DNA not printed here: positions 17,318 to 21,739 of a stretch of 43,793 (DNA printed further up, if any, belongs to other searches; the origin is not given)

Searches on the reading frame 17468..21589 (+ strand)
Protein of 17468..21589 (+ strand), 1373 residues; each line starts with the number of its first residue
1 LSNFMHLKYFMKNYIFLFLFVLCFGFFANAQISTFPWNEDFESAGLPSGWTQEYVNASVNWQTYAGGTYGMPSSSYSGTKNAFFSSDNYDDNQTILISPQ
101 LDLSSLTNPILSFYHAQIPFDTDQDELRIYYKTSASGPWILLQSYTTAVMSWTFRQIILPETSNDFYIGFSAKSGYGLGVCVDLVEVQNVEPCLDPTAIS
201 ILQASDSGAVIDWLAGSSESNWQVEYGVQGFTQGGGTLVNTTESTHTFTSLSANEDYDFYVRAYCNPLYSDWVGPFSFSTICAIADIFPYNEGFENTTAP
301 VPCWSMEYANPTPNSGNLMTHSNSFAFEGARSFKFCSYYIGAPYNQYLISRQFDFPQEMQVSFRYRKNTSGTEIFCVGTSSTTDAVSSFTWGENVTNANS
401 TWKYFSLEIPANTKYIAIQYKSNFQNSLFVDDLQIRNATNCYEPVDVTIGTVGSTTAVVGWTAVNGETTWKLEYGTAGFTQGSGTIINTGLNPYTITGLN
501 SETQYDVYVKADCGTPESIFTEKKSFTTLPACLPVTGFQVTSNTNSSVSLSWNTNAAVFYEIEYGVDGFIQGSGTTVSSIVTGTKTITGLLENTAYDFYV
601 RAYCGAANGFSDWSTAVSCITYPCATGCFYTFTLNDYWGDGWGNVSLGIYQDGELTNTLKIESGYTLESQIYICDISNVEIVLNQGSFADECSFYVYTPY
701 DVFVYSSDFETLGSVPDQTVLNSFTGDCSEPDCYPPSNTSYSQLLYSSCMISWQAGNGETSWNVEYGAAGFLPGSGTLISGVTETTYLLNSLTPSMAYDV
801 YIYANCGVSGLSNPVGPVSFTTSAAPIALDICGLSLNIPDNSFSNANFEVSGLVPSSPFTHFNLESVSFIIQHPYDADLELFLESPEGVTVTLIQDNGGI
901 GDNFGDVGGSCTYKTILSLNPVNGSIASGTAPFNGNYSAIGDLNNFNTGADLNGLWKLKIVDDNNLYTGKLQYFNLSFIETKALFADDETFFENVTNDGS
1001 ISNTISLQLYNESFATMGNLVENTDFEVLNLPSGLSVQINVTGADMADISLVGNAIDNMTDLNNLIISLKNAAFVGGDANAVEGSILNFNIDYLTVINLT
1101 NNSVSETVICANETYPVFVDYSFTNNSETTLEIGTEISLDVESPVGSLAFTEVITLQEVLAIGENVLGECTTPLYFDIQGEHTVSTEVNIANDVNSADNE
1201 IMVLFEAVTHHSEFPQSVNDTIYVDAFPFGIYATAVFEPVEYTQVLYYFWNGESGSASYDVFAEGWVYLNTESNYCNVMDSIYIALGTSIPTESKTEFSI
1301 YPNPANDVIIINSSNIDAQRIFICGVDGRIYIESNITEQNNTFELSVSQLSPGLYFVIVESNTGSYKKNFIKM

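Call 21: search_protein_families(library=pfam, proteins=[window:17468-21589:+], max_evalue=0.00001)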
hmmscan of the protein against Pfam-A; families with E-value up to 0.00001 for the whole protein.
window:17468-21589:+ (1373 aa): 3 families
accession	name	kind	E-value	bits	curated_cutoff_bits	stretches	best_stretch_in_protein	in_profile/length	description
PF00041.27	fn3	-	1.5e-28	99.2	25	1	534-617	2-81/84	Fibronectin type III domain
PF18962.6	Por_Secre_tail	-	4.5e-12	46.5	27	1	1300-1369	1-73/75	Secretion system C-terminal sorting domain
PF01483.27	P_proprotein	-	9.4e-08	32.5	21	1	867-978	6-86/86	Proprotein convertase P-domain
